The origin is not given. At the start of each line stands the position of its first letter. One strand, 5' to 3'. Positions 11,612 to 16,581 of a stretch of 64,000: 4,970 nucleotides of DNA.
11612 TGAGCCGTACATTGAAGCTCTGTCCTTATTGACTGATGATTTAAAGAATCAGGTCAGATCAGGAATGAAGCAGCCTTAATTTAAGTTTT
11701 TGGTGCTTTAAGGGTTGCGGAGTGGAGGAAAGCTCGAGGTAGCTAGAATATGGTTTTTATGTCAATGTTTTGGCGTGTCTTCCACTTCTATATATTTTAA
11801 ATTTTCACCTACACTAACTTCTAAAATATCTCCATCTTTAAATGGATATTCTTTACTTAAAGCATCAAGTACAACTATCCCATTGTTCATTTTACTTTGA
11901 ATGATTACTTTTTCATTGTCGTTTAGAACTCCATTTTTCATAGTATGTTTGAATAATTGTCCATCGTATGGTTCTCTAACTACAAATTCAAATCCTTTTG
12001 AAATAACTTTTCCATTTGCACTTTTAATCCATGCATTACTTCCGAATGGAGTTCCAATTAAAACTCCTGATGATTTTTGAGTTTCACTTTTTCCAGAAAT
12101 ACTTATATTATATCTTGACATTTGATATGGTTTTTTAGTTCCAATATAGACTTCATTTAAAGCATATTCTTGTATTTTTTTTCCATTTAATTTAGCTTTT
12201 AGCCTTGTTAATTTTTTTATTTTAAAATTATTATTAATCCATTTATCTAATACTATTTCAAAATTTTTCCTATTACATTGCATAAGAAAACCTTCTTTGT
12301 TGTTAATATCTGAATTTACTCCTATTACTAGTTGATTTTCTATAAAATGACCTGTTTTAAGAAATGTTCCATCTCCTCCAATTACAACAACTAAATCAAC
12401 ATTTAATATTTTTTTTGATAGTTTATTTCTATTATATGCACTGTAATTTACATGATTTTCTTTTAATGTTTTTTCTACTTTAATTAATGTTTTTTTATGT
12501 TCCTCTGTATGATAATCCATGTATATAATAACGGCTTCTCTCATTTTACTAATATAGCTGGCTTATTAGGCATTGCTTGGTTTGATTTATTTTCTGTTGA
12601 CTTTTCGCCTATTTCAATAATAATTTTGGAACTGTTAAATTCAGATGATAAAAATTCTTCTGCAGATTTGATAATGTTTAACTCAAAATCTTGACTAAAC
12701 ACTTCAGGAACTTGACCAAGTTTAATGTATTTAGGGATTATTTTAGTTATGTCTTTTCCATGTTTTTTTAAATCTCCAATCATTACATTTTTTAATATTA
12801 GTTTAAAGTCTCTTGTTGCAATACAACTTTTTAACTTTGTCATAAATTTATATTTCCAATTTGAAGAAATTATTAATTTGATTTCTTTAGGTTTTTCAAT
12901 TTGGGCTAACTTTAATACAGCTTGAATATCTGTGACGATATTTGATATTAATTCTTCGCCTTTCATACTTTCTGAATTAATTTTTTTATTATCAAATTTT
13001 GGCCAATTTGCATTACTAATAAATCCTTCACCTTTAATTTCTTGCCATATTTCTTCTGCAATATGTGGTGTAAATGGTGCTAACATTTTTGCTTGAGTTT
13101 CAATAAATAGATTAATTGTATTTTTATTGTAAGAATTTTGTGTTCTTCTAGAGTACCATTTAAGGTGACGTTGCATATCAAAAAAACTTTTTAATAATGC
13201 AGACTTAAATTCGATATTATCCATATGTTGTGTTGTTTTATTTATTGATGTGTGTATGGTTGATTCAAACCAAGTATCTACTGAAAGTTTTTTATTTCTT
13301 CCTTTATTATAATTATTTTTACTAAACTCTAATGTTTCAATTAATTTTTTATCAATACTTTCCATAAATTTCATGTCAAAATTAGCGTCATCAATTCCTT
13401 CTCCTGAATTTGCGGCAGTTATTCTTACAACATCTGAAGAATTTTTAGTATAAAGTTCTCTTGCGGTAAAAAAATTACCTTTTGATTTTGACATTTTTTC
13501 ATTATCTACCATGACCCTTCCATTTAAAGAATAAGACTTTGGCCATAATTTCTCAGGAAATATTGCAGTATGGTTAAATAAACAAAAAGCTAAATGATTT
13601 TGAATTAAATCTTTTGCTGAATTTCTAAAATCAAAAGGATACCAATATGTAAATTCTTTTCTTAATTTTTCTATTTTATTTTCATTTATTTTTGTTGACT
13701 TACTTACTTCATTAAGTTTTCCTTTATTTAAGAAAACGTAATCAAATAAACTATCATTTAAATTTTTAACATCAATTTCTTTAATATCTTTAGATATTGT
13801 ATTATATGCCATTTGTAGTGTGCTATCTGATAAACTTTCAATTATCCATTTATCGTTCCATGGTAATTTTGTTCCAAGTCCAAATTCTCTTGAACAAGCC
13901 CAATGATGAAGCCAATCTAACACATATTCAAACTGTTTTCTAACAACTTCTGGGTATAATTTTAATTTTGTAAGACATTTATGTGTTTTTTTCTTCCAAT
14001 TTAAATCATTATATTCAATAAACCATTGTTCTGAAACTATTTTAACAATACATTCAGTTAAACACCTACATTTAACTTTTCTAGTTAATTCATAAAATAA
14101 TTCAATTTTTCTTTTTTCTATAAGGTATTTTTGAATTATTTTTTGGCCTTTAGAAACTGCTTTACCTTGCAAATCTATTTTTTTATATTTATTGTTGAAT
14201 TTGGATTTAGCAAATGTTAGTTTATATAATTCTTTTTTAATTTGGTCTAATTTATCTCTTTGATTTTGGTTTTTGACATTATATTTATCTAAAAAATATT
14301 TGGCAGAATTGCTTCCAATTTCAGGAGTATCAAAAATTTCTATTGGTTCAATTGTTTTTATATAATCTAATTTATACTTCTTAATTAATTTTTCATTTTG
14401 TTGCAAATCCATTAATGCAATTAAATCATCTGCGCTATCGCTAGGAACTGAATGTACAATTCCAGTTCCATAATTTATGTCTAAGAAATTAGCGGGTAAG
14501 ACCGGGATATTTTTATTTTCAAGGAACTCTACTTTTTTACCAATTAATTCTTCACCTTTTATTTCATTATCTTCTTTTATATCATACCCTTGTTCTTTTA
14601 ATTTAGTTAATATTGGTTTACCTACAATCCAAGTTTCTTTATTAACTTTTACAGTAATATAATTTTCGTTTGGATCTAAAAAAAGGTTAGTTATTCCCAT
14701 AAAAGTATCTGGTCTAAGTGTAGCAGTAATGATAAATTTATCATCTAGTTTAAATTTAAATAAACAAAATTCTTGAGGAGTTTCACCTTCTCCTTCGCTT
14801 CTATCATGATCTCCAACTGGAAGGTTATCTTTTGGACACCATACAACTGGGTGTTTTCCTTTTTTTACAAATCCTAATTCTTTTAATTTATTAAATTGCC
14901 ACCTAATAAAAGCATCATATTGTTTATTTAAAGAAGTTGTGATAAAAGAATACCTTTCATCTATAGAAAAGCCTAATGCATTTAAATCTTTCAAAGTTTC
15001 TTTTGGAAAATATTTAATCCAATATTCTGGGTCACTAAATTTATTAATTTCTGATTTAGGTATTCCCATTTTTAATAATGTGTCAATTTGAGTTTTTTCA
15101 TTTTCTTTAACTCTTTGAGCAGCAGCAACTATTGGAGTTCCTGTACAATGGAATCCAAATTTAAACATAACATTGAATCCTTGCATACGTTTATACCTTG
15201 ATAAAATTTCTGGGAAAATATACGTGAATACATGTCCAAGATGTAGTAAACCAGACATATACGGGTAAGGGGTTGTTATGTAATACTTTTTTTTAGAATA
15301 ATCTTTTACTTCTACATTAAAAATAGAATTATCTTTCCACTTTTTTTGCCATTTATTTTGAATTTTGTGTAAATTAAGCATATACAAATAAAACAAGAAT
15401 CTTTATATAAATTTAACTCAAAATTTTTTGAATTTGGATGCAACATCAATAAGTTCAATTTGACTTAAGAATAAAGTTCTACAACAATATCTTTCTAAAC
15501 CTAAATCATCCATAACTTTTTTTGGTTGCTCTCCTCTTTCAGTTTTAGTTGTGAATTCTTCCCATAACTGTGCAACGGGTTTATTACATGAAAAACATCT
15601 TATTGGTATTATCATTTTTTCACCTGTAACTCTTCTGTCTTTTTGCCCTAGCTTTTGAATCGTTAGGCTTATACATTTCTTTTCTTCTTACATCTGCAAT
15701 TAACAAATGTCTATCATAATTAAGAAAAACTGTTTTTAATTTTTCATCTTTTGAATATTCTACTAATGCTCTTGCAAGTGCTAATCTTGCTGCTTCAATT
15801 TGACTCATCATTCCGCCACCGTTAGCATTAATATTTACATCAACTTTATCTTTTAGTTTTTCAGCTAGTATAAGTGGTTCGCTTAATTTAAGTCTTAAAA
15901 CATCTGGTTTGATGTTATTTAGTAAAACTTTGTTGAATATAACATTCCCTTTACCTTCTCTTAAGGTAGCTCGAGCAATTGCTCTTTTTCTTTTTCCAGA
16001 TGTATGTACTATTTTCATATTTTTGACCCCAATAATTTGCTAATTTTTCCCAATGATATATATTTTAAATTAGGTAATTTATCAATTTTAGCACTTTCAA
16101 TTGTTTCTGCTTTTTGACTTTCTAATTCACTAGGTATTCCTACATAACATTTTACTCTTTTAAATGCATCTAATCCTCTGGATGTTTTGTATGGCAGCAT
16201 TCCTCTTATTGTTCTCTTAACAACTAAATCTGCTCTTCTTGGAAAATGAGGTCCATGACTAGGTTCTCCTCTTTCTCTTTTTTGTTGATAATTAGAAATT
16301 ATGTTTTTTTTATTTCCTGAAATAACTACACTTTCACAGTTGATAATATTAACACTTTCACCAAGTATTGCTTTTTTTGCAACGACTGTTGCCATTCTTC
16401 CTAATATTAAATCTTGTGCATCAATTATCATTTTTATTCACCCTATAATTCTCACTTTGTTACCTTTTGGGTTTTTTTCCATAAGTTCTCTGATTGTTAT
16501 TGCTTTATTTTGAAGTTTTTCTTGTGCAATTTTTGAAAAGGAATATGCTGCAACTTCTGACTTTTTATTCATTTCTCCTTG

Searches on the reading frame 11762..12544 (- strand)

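Call 55: search_protein_families(library=pfam, proteins=[window:11762-12544:-], max_evalue=0.00001)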
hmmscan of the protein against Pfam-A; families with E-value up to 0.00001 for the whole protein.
window:11762-12544:- (260 aa): 2 families
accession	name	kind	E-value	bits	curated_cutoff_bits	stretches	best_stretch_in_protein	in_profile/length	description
PF20143.4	NAD_kinase_C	-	6.4e-09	36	23.7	1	129-248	1-119/126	ATP-NAD kinase C-terminal domain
PF01513.26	NAD_kinase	-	1.6e-07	32.1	25.5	1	7-105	30-128/130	ATP-NAD kinase N-terminal domain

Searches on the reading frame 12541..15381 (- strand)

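Call 55: search_protein_families(library=pfam, proteins=[window:12541-15381:-], max_evalue=0.00001)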
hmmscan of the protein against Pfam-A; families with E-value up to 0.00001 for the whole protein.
window:12541-15381:- (946 aa): 5 families
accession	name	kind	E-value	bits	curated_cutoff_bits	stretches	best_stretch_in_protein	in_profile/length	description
PF00133.28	tRNA-synt_1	-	1.1e-40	140.2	22.7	1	10-662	1-408/414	tRNA synthetases class I (I, L, M and V)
PF08264.19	Anticodon_1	-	1.2e-23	84.1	25.1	1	702-836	1-146/148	Anticodon-binding domain of tRNA ligase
PF09334.17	tRNA-synt_1g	-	1.6e-19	70.4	20.1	1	33-96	1-64/391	tRNA synthetases class I (M)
PF01406.26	tRNA-synt_1e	-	2e-10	40.9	27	1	583-655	208-279/301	tRNA synthetases class I (C) catalytic domain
PF13603.12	tRNA-synt_1_2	-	8.7e-08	32.3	25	1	209-347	13-143/185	Leucyl-tRNA synthetase, editing domain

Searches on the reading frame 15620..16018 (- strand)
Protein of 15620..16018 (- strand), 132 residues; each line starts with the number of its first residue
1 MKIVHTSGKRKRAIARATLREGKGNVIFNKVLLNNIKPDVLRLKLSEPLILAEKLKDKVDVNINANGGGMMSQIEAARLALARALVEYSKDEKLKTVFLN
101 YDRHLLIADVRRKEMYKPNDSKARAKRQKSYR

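Call 55: search_protein_families(library=pfam, proteins=[window:15620-16018:-], max_evalue=0.00001)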
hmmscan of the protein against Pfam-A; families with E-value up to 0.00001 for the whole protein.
window:15620-16018:- (132 aa): 1 family
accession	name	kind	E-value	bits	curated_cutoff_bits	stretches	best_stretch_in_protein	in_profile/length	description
PF00380.25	Ribosomal_S9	-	6.2e-34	117.5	22.5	1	8-132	1-121/121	Ribosomal protein S9/S16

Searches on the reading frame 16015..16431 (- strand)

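Call 55: search_protein_families(library=pfam, proteins=[window:16015-16431:-], max_evalue=0.00001)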
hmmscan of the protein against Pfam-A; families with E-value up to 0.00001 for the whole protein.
window:16015-16431:- (138 aa): 1 family
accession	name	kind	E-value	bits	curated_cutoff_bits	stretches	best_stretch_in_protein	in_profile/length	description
PF00572.24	Ribosomal_L13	-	2.6e-16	60.2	23.8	1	2-100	5-117/119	Ribosomal protein L13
